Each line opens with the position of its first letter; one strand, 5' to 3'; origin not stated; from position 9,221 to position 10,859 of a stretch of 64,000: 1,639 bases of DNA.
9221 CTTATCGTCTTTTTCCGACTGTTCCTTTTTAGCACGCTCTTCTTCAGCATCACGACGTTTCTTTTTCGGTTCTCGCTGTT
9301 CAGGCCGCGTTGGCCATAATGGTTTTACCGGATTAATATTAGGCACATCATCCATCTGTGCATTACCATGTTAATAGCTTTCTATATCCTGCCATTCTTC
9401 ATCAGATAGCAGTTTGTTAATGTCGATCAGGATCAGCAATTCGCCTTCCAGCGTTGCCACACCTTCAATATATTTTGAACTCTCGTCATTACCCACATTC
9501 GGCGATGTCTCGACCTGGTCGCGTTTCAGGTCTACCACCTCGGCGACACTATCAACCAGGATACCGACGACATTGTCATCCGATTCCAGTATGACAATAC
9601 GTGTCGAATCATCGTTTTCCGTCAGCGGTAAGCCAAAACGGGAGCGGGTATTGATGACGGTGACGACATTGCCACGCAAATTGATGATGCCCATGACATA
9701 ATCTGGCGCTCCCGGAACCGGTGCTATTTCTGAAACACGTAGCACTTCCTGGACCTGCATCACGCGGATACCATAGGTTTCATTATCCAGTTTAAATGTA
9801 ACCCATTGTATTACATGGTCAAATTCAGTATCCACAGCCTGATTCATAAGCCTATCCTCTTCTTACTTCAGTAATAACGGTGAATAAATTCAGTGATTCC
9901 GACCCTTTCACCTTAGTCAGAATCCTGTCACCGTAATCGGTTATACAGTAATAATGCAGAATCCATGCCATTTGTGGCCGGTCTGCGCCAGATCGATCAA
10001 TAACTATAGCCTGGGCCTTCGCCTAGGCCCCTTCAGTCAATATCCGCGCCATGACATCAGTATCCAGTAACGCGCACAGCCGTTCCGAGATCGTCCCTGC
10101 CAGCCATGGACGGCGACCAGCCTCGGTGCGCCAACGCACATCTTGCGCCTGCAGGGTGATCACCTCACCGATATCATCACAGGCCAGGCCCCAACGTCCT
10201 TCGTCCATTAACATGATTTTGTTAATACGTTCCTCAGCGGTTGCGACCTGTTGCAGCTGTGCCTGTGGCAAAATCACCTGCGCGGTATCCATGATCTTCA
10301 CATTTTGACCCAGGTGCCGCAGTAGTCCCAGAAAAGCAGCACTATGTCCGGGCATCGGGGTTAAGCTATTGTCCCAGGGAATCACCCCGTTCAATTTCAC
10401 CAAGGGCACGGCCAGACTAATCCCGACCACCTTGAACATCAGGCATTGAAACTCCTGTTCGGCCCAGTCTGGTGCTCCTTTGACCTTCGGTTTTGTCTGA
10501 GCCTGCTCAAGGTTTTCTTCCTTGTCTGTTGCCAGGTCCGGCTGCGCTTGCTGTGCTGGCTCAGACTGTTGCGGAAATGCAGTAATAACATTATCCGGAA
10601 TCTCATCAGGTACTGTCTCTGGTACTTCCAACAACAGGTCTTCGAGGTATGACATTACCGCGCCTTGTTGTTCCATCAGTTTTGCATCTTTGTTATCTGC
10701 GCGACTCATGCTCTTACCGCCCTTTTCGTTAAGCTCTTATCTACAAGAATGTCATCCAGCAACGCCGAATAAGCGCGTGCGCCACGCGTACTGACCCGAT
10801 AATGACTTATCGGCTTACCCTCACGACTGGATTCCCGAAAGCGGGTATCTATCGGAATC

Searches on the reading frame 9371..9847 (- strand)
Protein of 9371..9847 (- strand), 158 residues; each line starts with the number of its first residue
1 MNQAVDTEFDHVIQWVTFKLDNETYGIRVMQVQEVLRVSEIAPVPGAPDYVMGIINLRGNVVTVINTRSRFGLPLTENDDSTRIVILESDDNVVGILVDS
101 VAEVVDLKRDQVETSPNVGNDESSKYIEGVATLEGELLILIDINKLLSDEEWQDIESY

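Call 56: search_protein_families(library=pfam, proteins=[window:9371-9847:-], max_evalue=0.00001)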
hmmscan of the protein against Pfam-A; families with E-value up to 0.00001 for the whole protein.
window:9371-9847:- (158 aa): 1 family
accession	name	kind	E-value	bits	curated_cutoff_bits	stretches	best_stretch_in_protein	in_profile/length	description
PF01584.24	CheW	-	8.6e-41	139.2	23.5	1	14-150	1-137/138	CheW-like domain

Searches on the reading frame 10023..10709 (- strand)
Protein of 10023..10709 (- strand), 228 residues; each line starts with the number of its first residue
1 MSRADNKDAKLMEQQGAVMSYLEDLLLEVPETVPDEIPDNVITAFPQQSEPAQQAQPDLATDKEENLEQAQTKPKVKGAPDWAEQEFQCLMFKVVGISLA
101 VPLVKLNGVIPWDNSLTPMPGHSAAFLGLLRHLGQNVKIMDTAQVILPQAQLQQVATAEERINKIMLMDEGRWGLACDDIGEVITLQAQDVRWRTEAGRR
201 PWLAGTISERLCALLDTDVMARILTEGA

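Call 56: search_protein_families(library=pfam, proteins=[window:10023-10709:-], max_evalue=0.00001)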
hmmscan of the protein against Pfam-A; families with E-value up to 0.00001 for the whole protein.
window:10023-10709:- (228 aa): 1 family
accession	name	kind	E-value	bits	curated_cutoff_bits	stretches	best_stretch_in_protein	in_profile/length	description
PF01584.24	CheW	-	1e-11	45.1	23.5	1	88-220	1-133/138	CheW-like domain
